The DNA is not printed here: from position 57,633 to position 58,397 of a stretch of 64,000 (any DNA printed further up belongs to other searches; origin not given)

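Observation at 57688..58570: Duplicated promoter-operator module: a 17-bp AT-rich palindrome in the spacer of two look-alike promoters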

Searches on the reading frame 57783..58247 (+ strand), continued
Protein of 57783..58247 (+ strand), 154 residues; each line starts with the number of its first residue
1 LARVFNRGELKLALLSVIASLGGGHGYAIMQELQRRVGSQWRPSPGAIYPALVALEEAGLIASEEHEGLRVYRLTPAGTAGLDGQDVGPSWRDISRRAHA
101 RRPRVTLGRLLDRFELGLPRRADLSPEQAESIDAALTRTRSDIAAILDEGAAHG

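Call 42: search_solved_structures(query=A1, max_evalue=0.1, show_alignments=0)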
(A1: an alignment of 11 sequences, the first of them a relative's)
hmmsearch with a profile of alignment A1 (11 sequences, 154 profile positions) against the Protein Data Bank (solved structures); distinct sequences matched with E-value up to 0.1: 25.
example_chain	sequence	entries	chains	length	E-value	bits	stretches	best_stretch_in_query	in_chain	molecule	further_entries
5zhc_A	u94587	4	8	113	1.4e-08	38.1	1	5-87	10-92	Transcriptional regulator | Transcriptional regulator Rv3488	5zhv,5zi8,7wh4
1yg2_A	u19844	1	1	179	5.6e-07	33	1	10-90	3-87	gene activator AphA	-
5x11_A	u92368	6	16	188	7.6e-05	26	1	10-85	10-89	Transcriptional regulator | PadR family transcriptional regulator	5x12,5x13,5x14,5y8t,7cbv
3l9f_A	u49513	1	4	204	0.00014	25.2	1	11-85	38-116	Putative uncharacterized protein smu.1604c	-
3hhh_A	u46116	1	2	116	0.0006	23.1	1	7-103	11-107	Transcriptional regulator, PadR family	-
8jxk_A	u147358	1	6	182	0.00064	23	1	15-85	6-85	Conserved protein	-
5dym_A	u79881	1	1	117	0.0012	22.2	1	11-93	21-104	PadR-family transcriptional regulator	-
4esb_A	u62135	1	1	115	0.0023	21.2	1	7-97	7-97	Transcriptional regulator, PadR family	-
5zqh_A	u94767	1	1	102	0.0024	21.2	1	7-99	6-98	PadR family transcriptional regulator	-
6ez1_A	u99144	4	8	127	0.0046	20.2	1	17-107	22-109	DNA binding protein | HALOPHILIC WINGED-HELIX-TURN-HELIX DNA BINDING PROTEIN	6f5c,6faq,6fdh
6qua_A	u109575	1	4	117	0.0049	20.1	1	17-103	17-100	hsRosR-DNA binding protein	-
6qfd_A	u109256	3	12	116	0.0051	20.1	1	17-103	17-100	DNA-binding protein | hsRosR DNA binding protein | DNA binding protein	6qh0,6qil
7wjp_A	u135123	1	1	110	0.0074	19.6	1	5-92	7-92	PadR family transcriptional regulator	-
4ejo_A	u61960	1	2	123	0.0078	19.5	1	14-92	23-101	Transcriptional regulator, PadR-like family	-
9qbc_A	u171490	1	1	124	0.019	18.2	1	7-86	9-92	PadR-family transcriptional regulator PadR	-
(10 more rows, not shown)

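Call 48: predict_structure(alignment_id=A1)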
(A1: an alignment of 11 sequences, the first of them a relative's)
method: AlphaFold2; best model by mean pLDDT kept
length: 154 residues; sequences in the alignment: 11
mean_pLDDT: 86.3   pTM: 0.64
mean pLDDT of the five models: 86.3, 86.1, 85.9, 85.2, 85.0
residues with pLDDT >= 90: 73; 70-90: 67; 50-70: 11; < 50: 3
segments of 3 or more residues with pLDDT < 50: none
pLDDT, mean of each block of 10 residues (from residue 1): 77 93 92 91 90 95 91 94 69 86 76 83 85 93 89 62
secondary structure, 60 per line:
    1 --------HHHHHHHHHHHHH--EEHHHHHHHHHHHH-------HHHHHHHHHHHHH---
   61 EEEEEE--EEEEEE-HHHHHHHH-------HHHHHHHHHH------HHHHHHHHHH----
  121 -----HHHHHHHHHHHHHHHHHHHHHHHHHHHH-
elements in order: H9-21 H26-37 H45-57 E61-66 E69-74 H76-83 H91-100 H107-116 H126-153

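Call 50: search_protein_families(library=pfam, proteins=[L029:4727-5560:+, L063:5002-5874:+, L063:4760-5005:+, L078:3294-4004:+, L065:3186-4004:+, L029:4461-4730:+], max_evalue=0.001)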
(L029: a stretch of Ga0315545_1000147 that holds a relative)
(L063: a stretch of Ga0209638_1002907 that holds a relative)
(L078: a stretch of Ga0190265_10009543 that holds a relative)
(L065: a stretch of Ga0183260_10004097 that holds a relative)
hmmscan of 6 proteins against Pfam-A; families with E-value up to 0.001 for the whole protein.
L029:4727-5560:+ (277 aa): 1 family
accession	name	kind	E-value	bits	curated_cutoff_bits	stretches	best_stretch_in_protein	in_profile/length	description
PF13796.11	Sensor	-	4.9e-32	111.6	28.2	1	20-198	1-162/162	Putative sensor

L063:5002-5874:+ (290 aa): 1 family
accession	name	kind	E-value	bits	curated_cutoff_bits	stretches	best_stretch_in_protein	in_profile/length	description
PF13796.11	Sensor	-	1e-32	113.9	28.2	1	29-208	1-162/162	Putative sensor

L063:4760-5005:+ (81 aa): 0 families

L078:3294-4004:+ (236 aa): 1 family
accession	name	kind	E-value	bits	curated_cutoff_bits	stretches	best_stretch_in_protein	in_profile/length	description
PF03551.20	PadR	-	0.00058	20.3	27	1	16-75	4-72/75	Transcriptional regulator PadR-like family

L065:3186-4004:+ (272 aa): 0 families

L029:4461-4730:+ (89 aa): 1 family
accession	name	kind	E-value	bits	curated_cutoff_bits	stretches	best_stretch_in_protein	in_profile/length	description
PF13239.11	2TM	-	1.4e-13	51.2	24.8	1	11-72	1-61/79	2TM domain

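Call 51: fold_search(model_id=the predicted structure, library=pdb)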
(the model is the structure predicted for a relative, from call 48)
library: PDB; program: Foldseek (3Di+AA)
matches with E <= 10: 1148; with E <= 0.001: 39
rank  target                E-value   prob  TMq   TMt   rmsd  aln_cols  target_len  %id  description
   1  5zi8_B                5.2e-05  1.00  0.41  0.60  10.4       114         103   32  Crystal structure of the PadR-family transcriptional regulator Rv3488 of Mycobacterium tuberculosis H37Rv in complex w (released 2018-10-17)
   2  7wh4_A                1.4e-04  1.00  0.43  0.65   5.5        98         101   37  Crystal structure of the PadR-family transcriptional regulator Rv3488 of Mycobacterium tuberculosis H37Rv in complex w (released 2022-02-09)
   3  2co5_B                1.9e-04  1.00  0.44  0.69   3.3        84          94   19  F93 FROM STIV, a winged-helix DNA-binding protein (released 2006-05-31)
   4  5zi8_A                1.9e-04  1.00  0.41  0.59   7.3       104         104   32  Crystal structure of the PadR-family transcriptional regulator Rv3488 of Mycobacterium tuberculosis H37Rv in complex w (released 2018-10-17)
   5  1okr_A                1.9e-04  1.00  0.42  0.53  15.3       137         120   14  Three-dimensional structure of S.aureus methicillin-resistance regulating transcriptional repressor MecI. (released 2003-10-09)
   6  8jxk_C                2.0e-04  1.00  0.48  0.45   4.1        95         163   32  Crystal Structure of Rv0047c from Mycobacterium tuberculosis (released 2024-07-03)
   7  8jxk_E                2.0e-04  1.00  0.45  0.45   4.1        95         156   32  Crystal Structure of Rv0047c from Mycobacterium tuberculosis (released 2024-07-03)
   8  1sd6_A                2.1e-04  1.00  0.42  0.53  15.3       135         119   14  Crystal Structure of Native MecI at 2.65 A (released 2004-02-24)
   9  1xma_A                2.3e-04  1.00  0.46  0.69   1.8        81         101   26  Structure of a transcriptional regulator from Clostridium thermocellum Cth-833 (released 2004-12-14)
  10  8jxk_D                2.4e-04  1.00  0.50  0.46   4.0        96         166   32  Crystal Structure of Rv0047c from Mycobacterium tuberculosis (released 2024-07-03)
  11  5x11_D                2.5e-04  1.00  0.43  0.38  11.7       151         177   20  Crystal structure of Bacillus subtilis PadR in complex with operator DNA (released 2017-11-22)
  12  1xma_B                2.7e-04  1.00  0.45  0.66   2.0        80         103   28  Structure of a transcriptional regulator from Clostridium thermocellum Cth-833 (released 2004-12-14)
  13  5zhc_A                3.1e-04  1.00  0.41  0.60   5.6        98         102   35  Crystal structure of the PadR-family transcriptional regulator Rv3488 of Mycobacterium tuberculosis H37Rv (released 2018-10-17)
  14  9qbd_B                3.2e-04  1.00  0.46  0.64   8.9       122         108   18  Crystal structure of Brachyspira hampsonii PadR with Leu88 replaced by 3-aminotyrosine (released 2026-03-11)
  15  5x11_B                3.5e-04  1.00  0.45  0.39  11.8       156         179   20  Crystal structure of Bacillus subtilis PadR in complex with operator DNA (released 2017-11-22)
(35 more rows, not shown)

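Call 52: find_homologous_proteins(query=L001:5824-7236:+, max_evalue=1e-30)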
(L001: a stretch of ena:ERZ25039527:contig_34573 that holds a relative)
Query L001:5824-7236:+ (470 aa): 3395 proteins with E <= 1e-30 among 8000 candidates; the best 120 are listed.
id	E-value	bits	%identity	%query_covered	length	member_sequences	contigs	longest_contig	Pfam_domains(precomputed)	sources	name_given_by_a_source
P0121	2.1e-292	988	90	100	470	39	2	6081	PF04055.28,PF02310.25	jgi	jgi:anaerobic magnesium-protoporphyrin IX monomethyl ester cyclase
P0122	2.3e-290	981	92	97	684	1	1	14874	PF04055.28,PF02310.25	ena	-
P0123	6.6e-287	970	88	100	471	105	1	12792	PF04055.28,PF02310.25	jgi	jgi:radical SAM superfamily enzyme YgiQ (UPF0313 family)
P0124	3.8e-283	958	88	100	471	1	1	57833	PF04055.28,PF02310.25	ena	-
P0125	4.9e-283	957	87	100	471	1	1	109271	PF04055.28,PF02310.25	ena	-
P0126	4.8e-282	954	87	100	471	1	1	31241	PF04055.28,PF02310.25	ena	-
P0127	1.3e-281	952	87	100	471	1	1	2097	PF04055.28,PF02310.25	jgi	jgi:anaerobic magnesium-protoporphyrin IX monomethyl ester cyclase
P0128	2.3e-281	952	88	100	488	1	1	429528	PF04055.28,PF02310.25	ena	-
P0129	6.0e-281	950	87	100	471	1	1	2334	PF04055.28,PF02310.25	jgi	jgi:radical SAM superfamily enzyme YgiQ (UPF0313 family)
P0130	6.3e-281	950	87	100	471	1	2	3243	PF04055.28,PF02310.25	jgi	-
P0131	1.2e-280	949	87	100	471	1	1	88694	PF04055.28,PF02310.25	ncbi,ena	-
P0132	5.8e-280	947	87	100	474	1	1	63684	PF04055.28,PF02310.25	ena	-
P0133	1.1e-279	946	87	100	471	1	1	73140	PF04055.28,PF02310.25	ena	-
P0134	1.5e-279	946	87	100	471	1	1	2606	PF04055.28,PF02310.25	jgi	-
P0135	4.8e-278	941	85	100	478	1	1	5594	PF04055.28,PF02310.25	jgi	jgi:radical SAM superfamily enzyme YgiQ (UPF0313 family)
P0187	5.5e-258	875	81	99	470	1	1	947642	PF04055.28,PF02310.25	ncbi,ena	-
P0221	1.6e-248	843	79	97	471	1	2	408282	PF04055.28,PF02310.25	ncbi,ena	-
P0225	8.2e-247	838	77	99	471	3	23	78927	PF04055.28,PF02310.25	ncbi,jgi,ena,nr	ncbi:MAG TPA: radical SAM protein [Thermoleophilia bacterium]|nr:radical SAM protein [Thermoleophili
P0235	4.9e-243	825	76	99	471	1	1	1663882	PF04055.28,PF02310.25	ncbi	-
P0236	8.5e-243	824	77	98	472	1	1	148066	PF04055.28,PF02310.25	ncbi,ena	-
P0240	1.0e-241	821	75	100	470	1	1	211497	PF04055.28,PF02310.25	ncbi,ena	-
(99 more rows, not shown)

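Call 53: find_encoding_contigs(protein=P0235, flank=4000, max_places=1)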
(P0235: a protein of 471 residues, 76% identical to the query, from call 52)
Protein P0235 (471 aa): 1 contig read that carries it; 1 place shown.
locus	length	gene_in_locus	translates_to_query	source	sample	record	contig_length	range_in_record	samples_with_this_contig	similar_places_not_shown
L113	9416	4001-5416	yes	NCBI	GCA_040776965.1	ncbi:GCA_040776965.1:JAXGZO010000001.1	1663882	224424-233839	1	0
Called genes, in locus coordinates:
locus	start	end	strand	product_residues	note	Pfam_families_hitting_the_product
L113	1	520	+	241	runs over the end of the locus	PF07796:DUF1638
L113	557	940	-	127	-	-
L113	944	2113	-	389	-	PF04107:GCS2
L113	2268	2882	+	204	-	PF01865:PhoU_div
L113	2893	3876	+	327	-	PF01384:PHO4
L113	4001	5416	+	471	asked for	PF02310:B12-binding, PF04055:Radical_SAM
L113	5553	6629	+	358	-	PF24568:CC_PcsB (weak), PF00877:NLPC_P60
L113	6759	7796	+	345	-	PF24568:CC_PcsB (weak), PF00877:NLPC_P60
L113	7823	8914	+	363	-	PF00437:T2SSE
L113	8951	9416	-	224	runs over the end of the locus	PF04542:Sigma70_r2, PF08281:Sigma70_r4_2 (weak), PF00196:GerE (faint)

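Call 54: find_encoding_contigs(protein=P0240, flank=4000, max_places=1)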
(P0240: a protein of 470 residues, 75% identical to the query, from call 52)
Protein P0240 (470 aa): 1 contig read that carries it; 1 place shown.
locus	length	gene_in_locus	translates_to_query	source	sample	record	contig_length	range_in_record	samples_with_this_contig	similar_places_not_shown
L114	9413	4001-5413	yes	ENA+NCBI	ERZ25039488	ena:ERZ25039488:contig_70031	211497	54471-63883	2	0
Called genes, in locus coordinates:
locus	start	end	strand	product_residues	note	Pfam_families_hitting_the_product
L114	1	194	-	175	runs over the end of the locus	PF02572:CobA_CobO_BtuR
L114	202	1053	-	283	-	PF02737:3HCDH_N, PF00725:3HCDH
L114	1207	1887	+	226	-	PF07796:DUF1638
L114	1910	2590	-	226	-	-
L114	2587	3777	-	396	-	PF04107:GCS2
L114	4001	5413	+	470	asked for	PF02310:B12-binding, PF04055:Radical_SAM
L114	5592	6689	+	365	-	-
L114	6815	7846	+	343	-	PF24568:CC_PcsB, PF00877:NLPC_P60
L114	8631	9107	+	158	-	PF00437:T2SSE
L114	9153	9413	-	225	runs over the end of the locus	PF04542:Sigma70_r2, PF08281:Sigma70_r4_2, PF00196:GerE (weak)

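Call 55: find_encoding_contigs(protein=P0225, flank=4000, max_places=2)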
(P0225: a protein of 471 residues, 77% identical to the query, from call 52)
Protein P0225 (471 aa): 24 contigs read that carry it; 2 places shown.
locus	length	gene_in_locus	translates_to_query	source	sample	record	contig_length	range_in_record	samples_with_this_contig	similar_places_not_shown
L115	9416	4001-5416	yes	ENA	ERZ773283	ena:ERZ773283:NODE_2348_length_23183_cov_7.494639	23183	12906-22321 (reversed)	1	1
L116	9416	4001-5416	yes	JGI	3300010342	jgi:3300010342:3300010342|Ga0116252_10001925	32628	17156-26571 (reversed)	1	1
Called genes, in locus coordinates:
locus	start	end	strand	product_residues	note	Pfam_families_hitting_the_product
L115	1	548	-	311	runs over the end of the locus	PF00528:BPD_transp_1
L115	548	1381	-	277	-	PF00528:BPD_transp_1 (weak)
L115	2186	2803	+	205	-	PF01865:PhoU_div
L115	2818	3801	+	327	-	PF01384:PHO4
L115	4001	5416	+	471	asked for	PF02310:B12-binding, PF04055:Radical_SAM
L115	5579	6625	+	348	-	PF24568:CC_PcsB (weak), PF00877:NLPC_P60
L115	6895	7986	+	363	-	PF00437:T2SSE, PF13401:AAA_22 (faint)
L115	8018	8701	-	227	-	PF04542:Sigma70_r2, PF08281:Sigma70_r4_2, PF00196:GerE (weak)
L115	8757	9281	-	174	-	PF05991:NYN_YacP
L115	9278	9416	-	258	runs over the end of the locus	PF08032:SpoU_sub_bind (weak), PF00588:SpoU_methylase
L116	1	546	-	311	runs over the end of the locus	PF00528:BPD_transp_1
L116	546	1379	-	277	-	PF00528:BPD_transp_1 (weak)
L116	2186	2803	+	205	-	PF01865:PhoU_div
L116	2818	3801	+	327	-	PF01384:PHO4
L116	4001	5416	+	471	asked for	PF02310:B12-binding, PF04055:Radical_SAM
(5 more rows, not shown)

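Call 61: find_encoding_contigs(protein=P0187, flank=3000, max_places=1)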
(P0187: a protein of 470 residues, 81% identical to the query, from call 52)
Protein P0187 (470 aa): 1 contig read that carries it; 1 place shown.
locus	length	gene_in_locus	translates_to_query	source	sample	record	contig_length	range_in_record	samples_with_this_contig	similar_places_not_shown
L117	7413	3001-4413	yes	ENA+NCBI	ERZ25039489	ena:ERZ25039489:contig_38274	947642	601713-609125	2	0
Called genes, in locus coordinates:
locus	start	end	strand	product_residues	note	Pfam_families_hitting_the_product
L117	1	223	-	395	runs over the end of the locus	PF04107:GCS2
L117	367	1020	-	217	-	PF02607:B12-binding_2, PF02310:B12-binding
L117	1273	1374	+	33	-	-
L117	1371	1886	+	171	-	PF01865:PhoU_div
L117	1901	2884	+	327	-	PF01384:PHO4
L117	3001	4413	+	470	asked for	PF02310:B12-binding, PF04055:Radical_SAM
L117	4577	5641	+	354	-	PF24568:CC_PcsB, PF00877:NLPC_P60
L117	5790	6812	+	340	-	PF00877:NLPC_P60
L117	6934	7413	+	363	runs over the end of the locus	PF00437:T2SSE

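Call 62: find_encoding_contigs(protein=P0221, flank=3000, max_places=1)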
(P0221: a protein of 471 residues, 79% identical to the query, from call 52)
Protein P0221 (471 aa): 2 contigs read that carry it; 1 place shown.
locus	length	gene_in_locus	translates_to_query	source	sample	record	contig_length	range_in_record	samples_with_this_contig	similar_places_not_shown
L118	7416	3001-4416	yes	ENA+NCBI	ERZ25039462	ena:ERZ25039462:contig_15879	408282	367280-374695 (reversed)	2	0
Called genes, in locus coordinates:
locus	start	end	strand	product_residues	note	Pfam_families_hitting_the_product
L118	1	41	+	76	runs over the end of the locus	-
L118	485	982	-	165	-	-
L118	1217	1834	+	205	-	PF01865:PhoU_div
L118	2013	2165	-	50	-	-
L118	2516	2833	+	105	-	PF01384:PHO4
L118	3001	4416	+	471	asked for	PF02310:B12-binding, PF04055:Radical_SAM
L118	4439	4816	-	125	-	PF18902:DUF5658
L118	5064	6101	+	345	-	PF24568:CC_PcsB (weak), PF00877:NLPC_P60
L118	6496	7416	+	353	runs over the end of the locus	PF00437:T2SSE, PF13401:AAA_22 (faint)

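Call 63: find_encoding_contigs(protein=P0236, flank=3000, max_places=1)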
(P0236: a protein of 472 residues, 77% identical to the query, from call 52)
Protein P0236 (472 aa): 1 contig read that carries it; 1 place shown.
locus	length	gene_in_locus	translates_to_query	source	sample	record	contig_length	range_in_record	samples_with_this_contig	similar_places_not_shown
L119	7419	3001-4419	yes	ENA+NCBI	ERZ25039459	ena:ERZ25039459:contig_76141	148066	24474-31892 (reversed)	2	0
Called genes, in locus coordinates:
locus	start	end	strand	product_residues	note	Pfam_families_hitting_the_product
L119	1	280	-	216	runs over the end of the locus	PF02607:B12-binding_2, PF02310:B12-binding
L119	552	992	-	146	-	-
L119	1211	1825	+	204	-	PF01865:PhoU_div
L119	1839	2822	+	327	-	PF01384:PHO4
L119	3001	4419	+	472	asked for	PF02310:B12-binding, PF04055:Radical_SAM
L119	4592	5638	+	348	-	PF24568:CC_PcsB (weak), PF00877:NLPC_P60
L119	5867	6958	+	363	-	PF00437:T2SSE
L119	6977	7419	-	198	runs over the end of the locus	PF04542:Sigma70_r2, PF00196:GerE (weak), PF08281:Sigma70_r4_2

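Call 68: search_solved_structures(query=A1, max_evalue=0.001, show_alignments=3)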
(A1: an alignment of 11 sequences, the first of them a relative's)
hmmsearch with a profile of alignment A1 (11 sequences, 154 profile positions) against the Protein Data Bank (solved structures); distinct sequences matched with E-value up to 0.001: 6.
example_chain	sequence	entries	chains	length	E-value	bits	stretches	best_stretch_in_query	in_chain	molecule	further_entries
5zhc_A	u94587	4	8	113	1.4e-08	38.1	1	5-87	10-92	Transcriptional regulator | Transcriptional regulator Rv3488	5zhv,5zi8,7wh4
1yg2_A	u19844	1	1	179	5.6e-07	33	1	10-90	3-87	gene activator AphA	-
5x11_A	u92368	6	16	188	7.6e-05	26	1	10-85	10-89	Transcriptional regulator | PadR family transcriptional regulator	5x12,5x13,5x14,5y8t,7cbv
3l9f_A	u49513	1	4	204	0.00014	25.2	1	11-85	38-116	Putative uncharacterized protein smu.1604c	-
3hhh_A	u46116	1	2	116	0.0006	23.1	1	7-103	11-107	Transcriptional regulator, PadR family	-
8jxk_A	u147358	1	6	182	0.00064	23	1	15-85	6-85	Conserved protein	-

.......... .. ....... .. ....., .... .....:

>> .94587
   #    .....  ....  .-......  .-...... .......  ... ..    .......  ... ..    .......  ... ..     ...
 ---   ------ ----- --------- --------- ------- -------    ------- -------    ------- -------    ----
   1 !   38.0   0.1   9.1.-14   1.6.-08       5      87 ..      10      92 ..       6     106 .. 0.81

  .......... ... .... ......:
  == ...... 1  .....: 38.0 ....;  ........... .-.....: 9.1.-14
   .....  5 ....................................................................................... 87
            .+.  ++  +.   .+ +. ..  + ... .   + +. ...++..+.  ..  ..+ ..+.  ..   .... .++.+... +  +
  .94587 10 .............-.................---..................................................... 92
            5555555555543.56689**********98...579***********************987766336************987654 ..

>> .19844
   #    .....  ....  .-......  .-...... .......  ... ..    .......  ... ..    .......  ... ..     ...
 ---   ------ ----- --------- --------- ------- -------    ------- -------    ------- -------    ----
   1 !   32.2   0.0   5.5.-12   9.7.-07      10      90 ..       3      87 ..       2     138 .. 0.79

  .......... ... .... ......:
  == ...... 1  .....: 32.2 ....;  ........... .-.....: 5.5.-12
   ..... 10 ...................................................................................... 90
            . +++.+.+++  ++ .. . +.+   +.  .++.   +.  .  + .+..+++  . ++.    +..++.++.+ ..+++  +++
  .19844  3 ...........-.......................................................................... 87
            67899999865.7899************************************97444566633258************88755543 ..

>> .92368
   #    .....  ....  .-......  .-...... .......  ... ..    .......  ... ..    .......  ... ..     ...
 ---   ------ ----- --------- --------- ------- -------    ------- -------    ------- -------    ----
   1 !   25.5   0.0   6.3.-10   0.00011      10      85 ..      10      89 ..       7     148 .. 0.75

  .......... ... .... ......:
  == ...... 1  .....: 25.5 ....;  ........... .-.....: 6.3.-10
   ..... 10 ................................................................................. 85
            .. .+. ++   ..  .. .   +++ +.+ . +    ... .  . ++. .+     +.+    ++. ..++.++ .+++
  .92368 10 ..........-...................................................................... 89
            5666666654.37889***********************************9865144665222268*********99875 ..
